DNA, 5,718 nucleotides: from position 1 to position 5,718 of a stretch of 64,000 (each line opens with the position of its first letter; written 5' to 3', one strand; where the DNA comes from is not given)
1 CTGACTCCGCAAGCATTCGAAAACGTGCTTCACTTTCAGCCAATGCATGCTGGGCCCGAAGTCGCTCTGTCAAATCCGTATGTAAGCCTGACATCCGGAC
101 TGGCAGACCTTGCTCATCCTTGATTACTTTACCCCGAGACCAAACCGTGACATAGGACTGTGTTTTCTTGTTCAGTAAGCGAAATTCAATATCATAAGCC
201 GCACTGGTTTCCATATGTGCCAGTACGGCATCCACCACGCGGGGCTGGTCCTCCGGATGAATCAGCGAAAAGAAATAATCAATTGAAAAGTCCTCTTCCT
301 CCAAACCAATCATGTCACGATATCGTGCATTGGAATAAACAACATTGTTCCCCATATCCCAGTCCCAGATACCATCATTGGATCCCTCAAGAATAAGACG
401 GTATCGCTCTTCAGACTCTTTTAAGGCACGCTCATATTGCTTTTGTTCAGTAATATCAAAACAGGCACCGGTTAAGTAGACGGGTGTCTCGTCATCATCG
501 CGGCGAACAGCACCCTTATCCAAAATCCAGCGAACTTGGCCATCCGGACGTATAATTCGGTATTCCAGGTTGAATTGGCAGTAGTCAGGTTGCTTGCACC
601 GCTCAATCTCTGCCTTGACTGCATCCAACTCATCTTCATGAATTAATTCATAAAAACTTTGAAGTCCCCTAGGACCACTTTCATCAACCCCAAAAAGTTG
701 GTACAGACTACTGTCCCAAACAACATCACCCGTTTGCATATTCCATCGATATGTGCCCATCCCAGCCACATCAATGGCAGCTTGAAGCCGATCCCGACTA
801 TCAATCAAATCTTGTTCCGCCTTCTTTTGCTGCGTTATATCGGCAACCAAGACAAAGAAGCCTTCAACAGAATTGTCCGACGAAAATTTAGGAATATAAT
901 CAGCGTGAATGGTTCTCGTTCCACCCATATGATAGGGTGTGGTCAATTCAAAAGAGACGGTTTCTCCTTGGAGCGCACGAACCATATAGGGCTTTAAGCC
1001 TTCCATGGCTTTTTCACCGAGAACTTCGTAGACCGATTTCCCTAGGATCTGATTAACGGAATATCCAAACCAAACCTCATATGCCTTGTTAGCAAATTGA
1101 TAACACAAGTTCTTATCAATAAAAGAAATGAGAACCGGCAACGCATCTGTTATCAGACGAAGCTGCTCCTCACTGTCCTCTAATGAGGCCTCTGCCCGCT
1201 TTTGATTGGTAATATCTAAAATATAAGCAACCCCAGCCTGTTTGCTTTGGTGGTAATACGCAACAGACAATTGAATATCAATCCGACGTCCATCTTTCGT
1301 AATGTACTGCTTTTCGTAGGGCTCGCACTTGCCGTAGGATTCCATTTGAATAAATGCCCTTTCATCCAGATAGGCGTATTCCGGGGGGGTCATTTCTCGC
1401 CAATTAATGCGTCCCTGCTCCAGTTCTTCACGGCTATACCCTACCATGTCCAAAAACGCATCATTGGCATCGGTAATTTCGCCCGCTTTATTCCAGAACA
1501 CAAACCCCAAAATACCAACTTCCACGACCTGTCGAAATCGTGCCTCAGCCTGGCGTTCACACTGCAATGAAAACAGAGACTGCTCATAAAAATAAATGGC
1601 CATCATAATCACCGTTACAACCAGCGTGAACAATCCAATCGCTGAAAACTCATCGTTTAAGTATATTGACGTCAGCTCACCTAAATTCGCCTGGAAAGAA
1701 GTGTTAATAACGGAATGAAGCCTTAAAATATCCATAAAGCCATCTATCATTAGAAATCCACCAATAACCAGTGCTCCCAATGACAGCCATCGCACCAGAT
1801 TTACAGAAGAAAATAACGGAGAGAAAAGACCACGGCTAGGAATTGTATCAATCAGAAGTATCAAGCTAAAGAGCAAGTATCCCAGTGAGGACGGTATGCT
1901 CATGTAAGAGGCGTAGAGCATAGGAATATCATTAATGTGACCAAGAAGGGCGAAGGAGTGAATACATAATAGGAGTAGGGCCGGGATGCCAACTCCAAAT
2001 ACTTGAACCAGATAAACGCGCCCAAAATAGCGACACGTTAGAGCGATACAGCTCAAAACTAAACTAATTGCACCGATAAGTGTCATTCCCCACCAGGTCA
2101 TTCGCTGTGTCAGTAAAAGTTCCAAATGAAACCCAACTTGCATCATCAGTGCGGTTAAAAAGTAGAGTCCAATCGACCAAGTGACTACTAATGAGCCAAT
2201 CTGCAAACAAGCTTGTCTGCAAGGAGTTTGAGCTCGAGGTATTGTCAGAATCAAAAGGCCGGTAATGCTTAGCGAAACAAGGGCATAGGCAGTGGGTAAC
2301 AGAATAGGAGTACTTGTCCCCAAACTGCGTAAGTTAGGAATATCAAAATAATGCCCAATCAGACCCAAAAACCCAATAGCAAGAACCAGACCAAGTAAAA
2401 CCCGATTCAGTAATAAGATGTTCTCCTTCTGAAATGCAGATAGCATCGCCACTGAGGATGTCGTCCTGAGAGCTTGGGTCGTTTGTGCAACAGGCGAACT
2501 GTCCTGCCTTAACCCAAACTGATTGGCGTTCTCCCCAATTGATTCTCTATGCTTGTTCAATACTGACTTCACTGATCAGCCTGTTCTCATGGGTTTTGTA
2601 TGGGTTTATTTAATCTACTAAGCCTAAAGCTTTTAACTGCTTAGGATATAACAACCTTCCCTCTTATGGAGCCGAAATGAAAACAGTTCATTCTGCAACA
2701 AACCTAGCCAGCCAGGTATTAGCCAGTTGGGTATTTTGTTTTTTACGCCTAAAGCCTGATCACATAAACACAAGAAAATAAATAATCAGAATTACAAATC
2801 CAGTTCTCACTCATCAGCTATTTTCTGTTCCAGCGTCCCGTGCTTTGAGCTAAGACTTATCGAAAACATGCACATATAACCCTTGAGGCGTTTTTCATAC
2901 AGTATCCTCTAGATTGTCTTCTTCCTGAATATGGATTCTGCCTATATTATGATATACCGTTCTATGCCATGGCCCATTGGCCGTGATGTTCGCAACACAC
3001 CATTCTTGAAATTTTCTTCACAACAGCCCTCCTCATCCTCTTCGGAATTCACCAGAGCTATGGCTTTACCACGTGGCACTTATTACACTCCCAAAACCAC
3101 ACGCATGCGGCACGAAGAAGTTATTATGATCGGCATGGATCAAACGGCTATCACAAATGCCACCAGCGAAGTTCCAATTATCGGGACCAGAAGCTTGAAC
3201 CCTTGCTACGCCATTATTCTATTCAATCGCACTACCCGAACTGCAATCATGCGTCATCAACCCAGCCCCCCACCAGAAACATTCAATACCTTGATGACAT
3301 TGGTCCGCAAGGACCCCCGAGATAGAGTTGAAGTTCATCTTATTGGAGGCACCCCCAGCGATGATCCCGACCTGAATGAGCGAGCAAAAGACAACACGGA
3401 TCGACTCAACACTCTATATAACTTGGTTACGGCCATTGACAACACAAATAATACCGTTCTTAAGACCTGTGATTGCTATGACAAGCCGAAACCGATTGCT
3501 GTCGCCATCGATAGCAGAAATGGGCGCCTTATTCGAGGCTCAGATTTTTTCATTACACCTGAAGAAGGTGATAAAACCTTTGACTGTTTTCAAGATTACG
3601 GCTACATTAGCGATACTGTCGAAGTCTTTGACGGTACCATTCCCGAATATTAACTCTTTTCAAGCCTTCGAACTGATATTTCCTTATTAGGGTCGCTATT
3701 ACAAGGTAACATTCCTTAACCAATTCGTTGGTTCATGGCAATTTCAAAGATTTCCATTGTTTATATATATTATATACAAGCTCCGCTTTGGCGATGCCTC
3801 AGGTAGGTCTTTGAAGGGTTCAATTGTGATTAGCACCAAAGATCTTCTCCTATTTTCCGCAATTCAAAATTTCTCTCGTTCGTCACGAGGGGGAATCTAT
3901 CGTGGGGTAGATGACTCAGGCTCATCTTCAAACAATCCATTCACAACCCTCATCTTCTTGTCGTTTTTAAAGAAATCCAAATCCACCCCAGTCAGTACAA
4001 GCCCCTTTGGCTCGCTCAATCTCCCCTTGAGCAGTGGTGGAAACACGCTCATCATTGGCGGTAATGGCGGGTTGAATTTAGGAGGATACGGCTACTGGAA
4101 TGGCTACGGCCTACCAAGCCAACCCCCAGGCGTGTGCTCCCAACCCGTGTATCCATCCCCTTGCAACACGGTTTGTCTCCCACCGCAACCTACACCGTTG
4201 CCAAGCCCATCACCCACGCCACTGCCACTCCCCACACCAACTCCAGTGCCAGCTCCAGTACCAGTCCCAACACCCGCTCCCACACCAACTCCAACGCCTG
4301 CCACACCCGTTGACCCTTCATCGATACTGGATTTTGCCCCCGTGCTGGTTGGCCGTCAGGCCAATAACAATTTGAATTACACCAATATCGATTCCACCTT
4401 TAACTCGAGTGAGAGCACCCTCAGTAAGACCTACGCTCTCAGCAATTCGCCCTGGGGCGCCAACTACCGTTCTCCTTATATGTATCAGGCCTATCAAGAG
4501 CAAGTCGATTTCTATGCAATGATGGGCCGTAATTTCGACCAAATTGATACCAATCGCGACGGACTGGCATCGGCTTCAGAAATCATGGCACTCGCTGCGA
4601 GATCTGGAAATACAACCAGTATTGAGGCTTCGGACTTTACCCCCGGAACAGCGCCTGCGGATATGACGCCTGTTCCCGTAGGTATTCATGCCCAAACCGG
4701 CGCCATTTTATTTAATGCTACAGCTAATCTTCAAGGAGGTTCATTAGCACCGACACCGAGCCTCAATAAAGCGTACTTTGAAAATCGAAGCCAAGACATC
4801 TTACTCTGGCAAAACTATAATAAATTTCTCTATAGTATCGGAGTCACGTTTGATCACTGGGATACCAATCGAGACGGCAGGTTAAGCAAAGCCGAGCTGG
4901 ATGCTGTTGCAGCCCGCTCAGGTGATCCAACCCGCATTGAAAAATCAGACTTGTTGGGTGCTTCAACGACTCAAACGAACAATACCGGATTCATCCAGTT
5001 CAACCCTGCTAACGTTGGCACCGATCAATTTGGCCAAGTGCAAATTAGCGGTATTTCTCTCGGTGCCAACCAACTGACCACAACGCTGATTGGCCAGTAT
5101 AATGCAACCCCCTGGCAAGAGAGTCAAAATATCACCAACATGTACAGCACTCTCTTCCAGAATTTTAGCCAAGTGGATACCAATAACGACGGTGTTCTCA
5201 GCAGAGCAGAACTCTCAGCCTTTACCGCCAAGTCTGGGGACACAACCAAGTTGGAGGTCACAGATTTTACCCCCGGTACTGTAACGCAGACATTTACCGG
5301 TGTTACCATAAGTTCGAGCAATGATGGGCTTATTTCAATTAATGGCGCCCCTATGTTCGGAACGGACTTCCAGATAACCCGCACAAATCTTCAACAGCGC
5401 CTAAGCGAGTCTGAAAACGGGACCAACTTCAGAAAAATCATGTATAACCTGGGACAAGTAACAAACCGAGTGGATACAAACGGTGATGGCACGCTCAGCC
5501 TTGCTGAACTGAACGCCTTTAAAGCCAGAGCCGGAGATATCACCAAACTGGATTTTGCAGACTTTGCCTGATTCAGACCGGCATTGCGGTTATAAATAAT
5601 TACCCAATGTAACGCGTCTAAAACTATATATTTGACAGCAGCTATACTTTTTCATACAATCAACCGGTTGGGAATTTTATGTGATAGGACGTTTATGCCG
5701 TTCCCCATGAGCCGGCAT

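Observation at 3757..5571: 604-aa protein with four evenly spaced canonical EF-hand loops, each followed by a conserved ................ tail, plus a Pro/Thr linker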

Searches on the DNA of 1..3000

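Call 90: search_rna_families(source=window, start=1, end=3000, threshold=evalue, max_evalue=0.1)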
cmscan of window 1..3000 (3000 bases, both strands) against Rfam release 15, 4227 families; matches with E-value up to 0.1: 0.
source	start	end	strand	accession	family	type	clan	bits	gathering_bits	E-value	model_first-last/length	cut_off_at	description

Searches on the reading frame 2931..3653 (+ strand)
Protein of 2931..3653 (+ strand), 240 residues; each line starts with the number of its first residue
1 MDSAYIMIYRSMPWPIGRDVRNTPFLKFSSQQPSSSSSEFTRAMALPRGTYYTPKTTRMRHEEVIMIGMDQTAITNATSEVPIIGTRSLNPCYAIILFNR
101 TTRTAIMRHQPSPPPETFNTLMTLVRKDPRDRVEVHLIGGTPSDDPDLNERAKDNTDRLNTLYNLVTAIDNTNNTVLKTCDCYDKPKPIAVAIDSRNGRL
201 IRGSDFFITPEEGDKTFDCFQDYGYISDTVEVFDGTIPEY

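Call 4: search_protein_families(library=pfam, proteins=[window:2931-3650:+], max_evalue=1)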
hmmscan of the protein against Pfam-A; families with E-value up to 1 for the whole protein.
window:2931-3650:+ (240 aa): 1 family
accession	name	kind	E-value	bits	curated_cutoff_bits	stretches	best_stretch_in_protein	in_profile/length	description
PF14736.11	N_Asn_amidohyd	-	0.001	18.8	24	1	58-143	5-96/270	Protein N-terminal asparagine amidohydrolase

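Call 20: find_encoding_contigs(protein=window:2931-3653:+, flank=6000, max_places=3)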
Protein window:2931-3653:+ (240 aa): no gene with exactly this product is on record in the collection.

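Call 78: search_protein_families(library=ncbifam, proteins=[window:2931-3650:+], max_evalue=0.1)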
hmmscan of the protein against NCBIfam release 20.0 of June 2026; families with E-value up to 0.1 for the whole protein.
window:2931-3650:+ (240 aa): 1 family
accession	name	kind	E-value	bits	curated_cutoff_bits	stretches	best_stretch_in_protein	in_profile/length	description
NF041406.1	XopAK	subfamily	7.5e-08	32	150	1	53-149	24-126/173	XopAK family type III secretion system effector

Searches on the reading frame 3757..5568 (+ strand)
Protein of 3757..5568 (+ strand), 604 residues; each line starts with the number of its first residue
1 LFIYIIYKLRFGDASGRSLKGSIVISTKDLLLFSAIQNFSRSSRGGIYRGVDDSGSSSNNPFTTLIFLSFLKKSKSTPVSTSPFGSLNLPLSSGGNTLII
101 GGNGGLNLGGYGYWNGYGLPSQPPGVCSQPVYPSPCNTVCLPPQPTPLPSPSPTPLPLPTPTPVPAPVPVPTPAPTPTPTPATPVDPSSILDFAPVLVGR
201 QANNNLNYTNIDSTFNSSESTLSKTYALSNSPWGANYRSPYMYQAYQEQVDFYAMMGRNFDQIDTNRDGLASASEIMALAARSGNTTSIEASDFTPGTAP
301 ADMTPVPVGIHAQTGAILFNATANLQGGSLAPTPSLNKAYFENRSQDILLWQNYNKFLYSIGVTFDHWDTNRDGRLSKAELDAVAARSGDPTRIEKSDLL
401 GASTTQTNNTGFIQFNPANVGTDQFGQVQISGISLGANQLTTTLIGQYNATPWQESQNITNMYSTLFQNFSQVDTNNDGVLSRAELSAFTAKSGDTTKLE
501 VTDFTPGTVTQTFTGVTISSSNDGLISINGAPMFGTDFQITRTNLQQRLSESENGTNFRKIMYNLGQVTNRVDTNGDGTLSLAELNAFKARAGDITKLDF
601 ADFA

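Call 4: search_protein_families(library=pfam, proteins=[window:3757-5568:+], max_evalue=1)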
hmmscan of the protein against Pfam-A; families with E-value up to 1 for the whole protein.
window:3757-5568:+ (604 aa): 8 families
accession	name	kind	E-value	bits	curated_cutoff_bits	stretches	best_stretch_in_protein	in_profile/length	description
PF13202.12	EF-hand_5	-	1.4e-19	69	25.9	4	470-489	5-24/25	EF hand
PF13405.12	EF-hand_6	-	1e-15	56.3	25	4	364-384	5-25/30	EF-hand domain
PF13499.12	EF-hand_7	-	8.5e-14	52.1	30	2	465-503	3-44/67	EF-hand domain pair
PF00036.39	EF-hand_1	-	2.6e-13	48.9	25.4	3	470-489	6-25/29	EF hand domain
PF10591.15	SPARC_Ca_bdg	-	3.5e-12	47.1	22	2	352-386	47-81/113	Secreted protein acidic and rich in cysteine Ca binding region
PF13833.12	EF-hand_8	-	0.00064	19.9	28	0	470-490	31-51/54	EF-hand domain pair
PF23657.1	DUF7151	-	0.00075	19.8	27.2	0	473-487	26-40/46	Domain of unknown function (DUF7151)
PF18622.7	HTH_55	-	0.06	14.1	27.1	1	520-554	45-78/107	RctB helix turn helix domain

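Call 9: find_homologous_proteins(query=window:3757-5568:+, max_evalue=0.001)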
Query window:3757-5568:+ (604 aa): 86 proteins with E <= 0.001 among 8000 candidates.
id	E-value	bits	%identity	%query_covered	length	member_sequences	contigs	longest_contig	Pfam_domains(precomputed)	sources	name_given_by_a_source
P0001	1.0e-263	894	100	68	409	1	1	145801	PF13405.13,PF13499.13,PF13202.13,PF23564.2,PF10591.16,PF00036.39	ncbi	-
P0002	9.9e-11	59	-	-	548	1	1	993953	PF24517.3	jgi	jgi:prepilin-type N-terminal cleavage/methylation domain-containing protein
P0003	1.2e-10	59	-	-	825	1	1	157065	PF18914.7,PF05887.17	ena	-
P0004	4.2e-10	57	-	-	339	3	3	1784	PF01822.25,PF27998.1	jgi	-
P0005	4.7e-10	57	-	-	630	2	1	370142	PF13620.13,PF07833.17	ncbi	-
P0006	1.3e-9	55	-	-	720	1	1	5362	PF24996.1,PF13964.13,PF24681.2,PF13854.13,PF13415.13,PF24981.2,PF01344.32,PF25210.2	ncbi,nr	ncbi:MAG: hypothetical protein H7338_24115, partial [Candidatus Sericytochromatia bacterium]|nr:hypo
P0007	1.2e-8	52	-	-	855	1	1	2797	-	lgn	-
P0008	2.0e-8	51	-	-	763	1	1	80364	PF00932.26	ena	-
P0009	7.6e-8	50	-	-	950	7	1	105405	PF09587.16,PF03734.20,PF01471.24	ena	-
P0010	1.4e-7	49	-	-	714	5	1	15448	PF17820.8,PF00595.30,PF13180.13,PF01471.24,PF08239.18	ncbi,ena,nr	ncbi:MAG: SH3 domain-containing protein [Clostridia bacterium]|nr:SH3 domain-containing protein [Clo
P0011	3.9e-7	47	-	-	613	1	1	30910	PF01341.24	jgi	jgi:endoglucanase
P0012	4.5e-7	47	-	-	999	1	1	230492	PF13229.13,PF07705.18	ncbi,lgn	-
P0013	7.1e-7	46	-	-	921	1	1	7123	PF00553.26,PF00942.26,PF00759.26,PF09478.17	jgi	jgi:hypothetical protein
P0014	9.2e-7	46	-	-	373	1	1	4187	-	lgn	-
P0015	1.4e-6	45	53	6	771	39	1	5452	PF00553.26,PF03067.22,PF00704.35,PF09478.17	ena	-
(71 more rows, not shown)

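Call 11: find_encoding_contigs(protein=P0001, flank=10000, max_places=4)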
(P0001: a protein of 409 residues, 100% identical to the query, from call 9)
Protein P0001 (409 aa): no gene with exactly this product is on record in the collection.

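Call 14: list_cluster_members(proteins=[P0001])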
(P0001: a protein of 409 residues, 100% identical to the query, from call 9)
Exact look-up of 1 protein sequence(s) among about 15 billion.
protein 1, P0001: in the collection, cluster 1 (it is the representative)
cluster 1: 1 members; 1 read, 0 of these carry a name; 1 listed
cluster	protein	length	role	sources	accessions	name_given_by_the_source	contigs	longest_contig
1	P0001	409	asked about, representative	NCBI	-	-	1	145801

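Call 78: search_protein_families(library=ncbifam, proteins=[window:3757-5568:+], max_evalue=0.1)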
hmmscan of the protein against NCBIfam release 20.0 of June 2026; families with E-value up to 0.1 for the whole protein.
window:3757-5568:+ (604 aa): 4 families
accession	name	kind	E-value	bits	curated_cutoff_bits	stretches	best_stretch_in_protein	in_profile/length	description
NF041410.1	XopAW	subfamily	2.2e-15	57.1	120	3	470-499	109-138/235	XopAW family type III secretion system calcium-binding effector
NF008084.0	PRK10819.1-5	equivalog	0.00065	19.7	315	1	142-205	70-134/249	TonB system transport protein TonB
NF038285.1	deiodinase_rel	hypoth_equivalog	0.00077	19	250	0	453-504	84-136/347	deiodinase family protein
NF040983.1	BimA_second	exception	0.097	11.5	600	0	126-195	92-159/381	trimeric autotransporter actin-nucleating factor BimA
